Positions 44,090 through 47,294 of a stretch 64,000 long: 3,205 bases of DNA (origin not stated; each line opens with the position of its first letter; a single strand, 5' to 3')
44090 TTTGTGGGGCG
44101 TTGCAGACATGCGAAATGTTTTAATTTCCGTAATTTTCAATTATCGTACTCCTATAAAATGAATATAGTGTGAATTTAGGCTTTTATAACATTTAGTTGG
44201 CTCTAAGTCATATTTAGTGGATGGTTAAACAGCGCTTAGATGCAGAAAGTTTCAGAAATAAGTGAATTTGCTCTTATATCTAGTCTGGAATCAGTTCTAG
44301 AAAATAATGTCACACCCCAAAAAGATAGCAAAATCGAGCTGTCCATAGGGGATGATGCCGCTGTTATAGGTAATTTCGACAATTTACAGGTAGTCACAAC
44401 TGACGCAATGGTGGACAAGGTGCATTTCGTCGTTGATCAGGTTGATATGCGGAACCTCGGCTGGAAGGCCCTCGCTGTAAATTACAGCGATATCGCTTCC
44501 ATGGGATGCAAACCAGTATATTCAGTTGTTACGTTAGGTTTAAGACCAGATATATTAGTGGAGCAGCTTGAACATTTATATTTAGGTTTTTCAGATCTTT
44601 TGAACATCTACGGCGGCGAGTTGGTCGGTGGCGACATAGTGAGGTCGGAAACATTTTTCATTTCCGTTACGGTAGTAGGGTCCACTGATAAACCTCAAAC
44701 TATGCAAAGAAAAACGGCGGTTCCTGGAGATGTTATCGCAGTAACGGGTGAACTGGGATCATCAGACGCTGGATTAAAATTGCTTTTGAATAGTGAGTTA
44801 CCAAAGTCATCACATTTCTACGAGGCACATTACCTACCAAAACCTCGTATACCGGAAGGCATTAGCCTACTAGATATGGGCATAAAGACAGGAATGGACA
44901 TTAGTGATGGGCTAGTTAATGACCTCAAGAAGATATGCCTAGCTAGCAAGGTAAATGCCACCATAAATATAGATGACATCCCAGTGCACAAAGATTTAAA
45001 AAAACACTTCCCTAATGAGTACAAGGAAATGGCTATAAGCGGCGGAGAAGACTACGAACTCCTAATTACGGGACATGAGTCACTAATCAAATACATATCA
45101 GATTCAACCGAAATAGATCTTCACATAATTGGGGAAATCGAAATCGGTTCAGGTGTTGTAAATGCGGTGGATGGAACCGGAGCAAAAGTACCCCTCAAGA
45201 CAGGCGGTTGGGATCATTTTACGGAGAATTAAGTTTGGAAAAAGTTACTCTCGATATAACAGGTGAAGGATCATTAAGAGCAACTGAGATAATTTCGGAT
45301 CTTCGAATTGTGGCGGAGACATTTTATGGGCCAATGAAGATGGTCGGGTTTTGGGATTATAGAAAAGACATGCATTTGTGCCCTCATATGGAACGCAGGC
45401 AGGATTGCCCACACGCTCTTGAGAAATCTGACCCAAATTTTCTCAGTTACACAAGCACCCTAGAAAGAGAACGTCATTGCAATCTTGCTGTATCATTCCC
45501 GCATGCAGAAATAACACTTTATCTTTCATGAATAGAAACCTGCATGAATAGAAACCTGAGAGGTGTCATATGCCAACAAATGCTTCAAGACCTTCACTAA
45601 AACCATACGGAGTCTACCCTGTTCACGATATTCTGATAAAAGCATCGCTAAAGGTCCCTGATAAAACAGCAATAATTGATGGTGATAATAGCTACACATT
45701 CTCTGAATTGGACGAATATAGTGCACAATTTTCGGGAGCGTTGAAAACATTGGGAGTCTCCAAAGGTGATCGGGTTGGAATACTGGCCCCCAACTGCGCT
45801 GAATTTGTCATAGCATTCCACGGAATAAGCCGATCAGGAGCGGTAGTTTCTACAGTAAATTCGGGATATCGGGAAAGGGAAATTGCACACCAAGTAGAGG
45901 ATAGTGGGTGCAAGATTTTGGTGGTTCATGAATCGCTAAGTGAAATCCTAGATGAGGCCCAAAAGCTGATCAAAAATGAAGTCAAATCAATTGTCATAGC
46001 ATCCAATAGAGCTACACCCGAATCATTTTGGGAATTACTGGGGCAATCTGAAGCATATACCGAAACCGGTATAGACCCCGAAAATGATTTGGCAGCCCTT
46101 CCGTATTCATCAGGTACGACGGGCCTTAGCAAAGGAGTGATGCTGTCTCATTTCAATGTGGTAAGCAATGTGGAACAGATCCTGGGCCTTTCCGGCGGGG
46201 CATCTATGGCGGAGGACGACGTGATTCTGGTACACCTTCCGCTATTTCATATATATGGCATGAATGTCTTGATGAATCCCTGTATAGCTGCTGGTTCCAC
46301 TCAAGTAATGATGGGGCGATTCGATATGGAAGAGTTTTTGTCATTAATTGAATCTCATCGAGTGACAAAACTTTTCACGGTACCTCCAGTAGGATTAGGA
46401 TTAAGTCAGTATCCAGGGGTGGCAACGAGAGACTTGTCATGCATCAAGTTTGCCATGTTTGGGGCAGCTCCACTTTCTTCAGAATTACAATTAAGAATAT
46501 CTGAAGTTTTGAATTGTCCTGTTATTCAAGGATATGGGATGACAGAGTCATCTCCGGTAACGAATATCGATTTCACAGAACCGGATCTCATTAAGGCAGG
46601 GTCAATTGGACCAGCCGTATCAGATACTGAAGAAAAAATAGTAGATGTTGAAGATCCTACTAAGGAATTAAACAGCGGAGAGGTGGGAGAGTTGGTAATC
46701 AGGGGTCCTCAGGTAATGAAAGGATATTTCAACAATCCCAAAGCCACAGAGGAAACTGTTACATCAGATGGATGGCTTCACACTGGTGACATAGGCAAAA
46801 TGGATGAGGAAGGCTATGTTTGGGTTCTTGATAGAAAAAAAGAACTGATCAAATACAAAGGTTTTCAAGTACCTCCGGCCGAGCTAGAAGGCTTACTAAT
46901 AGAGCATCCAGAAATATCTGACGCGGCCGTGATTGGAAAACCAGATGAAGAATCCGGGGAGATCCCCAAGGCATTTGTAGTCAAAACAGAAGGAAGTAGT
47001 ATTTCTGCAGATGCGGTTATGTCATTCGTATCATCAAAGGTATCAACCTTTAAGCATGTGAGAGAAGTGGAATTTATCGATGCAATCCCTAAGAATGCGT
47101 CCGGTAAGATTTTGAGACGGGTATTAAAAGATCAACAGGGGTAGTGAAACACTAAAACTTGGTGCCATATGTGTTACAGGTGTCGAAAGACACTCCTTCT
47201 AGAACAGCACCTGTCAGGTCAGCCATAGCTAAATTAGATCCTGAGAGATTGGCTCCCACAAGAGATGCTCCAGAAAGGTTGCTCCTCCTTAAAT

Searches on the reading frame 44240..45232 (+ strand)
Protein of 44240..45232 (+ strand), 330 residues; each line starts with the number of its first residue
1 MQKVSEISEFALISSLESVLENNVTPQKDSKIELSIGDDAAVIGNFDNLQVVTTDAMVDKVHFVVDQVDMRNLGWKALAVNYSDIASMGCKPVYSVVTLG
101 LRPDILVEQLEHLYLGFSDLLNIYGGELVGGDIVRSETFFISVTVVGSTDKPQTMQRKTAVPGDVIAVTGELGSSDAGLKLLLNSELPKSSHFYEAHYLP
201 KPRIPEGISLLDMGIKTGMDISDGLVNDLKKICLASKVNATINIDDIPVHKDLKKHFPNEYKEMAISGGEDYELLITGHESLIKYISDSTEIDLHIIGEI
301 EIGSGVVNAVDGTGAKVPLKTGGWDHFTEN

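Call 3: search_protein_families(library=pfam, proteins=[window:44240-45232:+], max_evalue=0.1)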
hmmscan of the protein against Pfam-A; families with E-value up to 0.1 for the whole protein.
window:44240-45232:+ (330 aa): 2 families
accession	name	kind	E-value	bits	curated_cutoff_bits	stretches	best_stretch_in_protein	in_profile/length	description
PF00586.29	AIRS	-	2e-23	83.4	24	1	37-148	1-111/112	AIR synthase related protein, N-terminal domain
PF02769.27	AIRS_C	-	5e-09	36.9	23.1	1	162-302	2-147/156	AIR synthase related protein, C-terminal domain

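Call 4: search_protein_families(library=ncbifam, proteins=[window:44240-45232:+], max_evalue=0.1)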
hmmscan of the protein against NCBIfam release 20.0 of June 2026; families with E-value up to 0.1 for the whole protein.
window:44240-45232:+ (330 aa): 13 families
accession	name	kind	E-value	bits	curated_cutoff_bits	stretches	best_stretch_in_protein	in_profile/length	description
TIGR01379.1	thiL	equivalog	1.3e-81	274.1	184.15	1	26-327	13-320/320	thiamine-phosphate kinase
NF004351.0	PRK05731.1-4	equivalog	3.2e-61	207.2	324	1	3-328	10-320/321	thiamine-phosphate kinase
NF004350.0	PRK05731.1-1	equivalog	7.6e-56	189.4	441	1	22-329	15-324/325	thiamine-phosphate kinase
NF004353.0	PRK05731.2-2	equivalog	5.3e-55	186.7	301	1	33-329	16-304/311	thiamine-phosphate kinase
NF004354.0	PRK05731.2-3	equivalog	2.8e-44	151.5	204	1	35-302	15-261/273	thiamine-phosphate kinase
TIGR00476.1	selD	equivalog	1.1e-17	64.2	125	1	15-260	19-264/311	selenide, water dikinase SelD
TIGR03267.1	methan_mark_2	hypoth_equivalog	1.9e-12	46.9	365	1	18-304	26-299/323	methanogenesis marker 2 protein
TIGR02124.1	hypE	equivalog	6.3e-12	45.1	251.6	1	28-254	24-250/332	hydrogenase expression/formation protein HypE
TIGR04049.1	AIR_rel_sll0787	hypoth_equivalog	1e-11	44.5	321.3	1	8-170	15-168/318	sll0787 family AIR synthase-like protein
NF010705.0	PRK14105.1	equivalog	3.6e-11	42.5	291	1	15-177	25-182/345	selenide, water dikinase SelD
NF002098.0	PRK00943.1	equivalog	3.4e-08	32.8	299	1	16-256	26-264/347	selenide, water dikinase SelD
TIGR04050.1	MSMEG_0567_Cter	hypoth_equivalog_domain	0.00023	20.7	312.2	1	35-173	31-158/296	MSMEG_0567/sll0787 family protein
TIGR00878.1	purM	equivalog_domain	0.0029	16.9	236.35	1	27-180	27-189/332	phosphoribosylformylglycinamidine cyclo-ligase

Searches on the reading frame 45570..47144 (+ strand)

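Call 3: search_protein_families(library=pfam, proteins=[window:45570-47144:+], max_evalue=0.1)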
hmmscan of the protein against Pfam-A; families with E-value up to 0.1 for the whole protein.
window:45570-47144:+ (524 aa): 2 families
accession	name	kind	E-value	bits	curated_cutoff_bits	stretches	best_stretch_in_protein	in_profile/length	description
PF00501.34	AMP-binding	-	5.3e-96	322.2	29.9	1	28-387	7-384/384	AMP-binding enzyme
PF13193.12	AMP-binding_C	-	2.9e-19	70.2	24.5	1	438-513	1-76/76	AMP-binding enzyme C-terminal domain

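Call 4: search_protein_families(library=ncbifam, proteins=[window:45570-47144:+], max_evalue=0.1)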
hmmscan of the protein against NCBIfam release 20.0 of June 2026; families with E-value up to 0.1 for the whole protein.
window:45570-47144:+ (524 aa): 110 families (the best 25 are shown)
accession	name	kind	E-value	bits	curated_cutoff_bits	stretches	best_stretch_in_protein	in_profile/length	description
NF004837.0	PRK06187.1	subfamily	3.8e-138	461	476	1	18-522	10-521/531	long-chain-fatty-acid--CoA ligase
NF006182.0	PRK08316.1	subfamily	1.1e-113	380.5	663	1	18-522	13-516/523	fatty acyl-CoA synthetase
NF005220.0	PRK06710.1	equivalog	2.6e-110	369.2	1116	2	159-522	193-552/563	long-chain-fatty-acid--CoA ligase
NF006181.0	PRK08314.1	subfamily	2.9e-107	359.2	705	2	169-523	201-554/563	long-chain-fatty-acid--CoA ligase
NF005801.1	PRK07656.1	equivalog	6.2e-104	348.4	657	1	20-520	5-500/500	FadD3 family acyl-CoA ligase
NF004114.0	PRK05605.1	equivalog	8.5e-103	344.6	766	2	170-522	219-568/575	long-chain-fatty-acid--CoA ligase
NF004229.0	PRK05677.1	subfamily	5e-102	342.2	879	2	138-523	172-555/563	long-chain-fatty-acid--CoA ligase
NF005463.0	PRK07059.1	subfamily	7.2e-100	335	869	2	136-522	167-555/557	long-chain-fatty-acid--CoA ligase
NF006523.0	PRK08974.1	equivalog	3.8e-99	332.3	884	2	162-523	197-553/561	long-chain-fatty-acid--CoA ligase FadD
NF005307.0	PRK06839.1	equivalog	2.4e-97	326.7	748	1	28-522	14-492/496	o-succinylbenzoate--CoA ligase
NF009233.0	PRK12583.1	subfamily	1.2e-95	321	832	1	20-521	22-548/558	fatty acid CoA ligase family protein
NF004822.0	PRK06178.1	equivalog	4.2e-94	316.2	782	1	2-521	23-565/571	acyl-CoA synthetase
NF005857.1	PRK07786.1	exception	2.9e-92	309.8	733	1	22-521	15-510/513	fatty-acid--CoA ligase FadD5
NF005702.0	PRK07514.1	subfamily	5.9e-92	308.6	558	1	28-522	15-499/506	malonyl-CoA synthase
NF006442.0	PRK08751.1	equivalog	5.7e-91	305.6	1023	2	157-522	194-557/560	long-chain fatty acid--CoA ligase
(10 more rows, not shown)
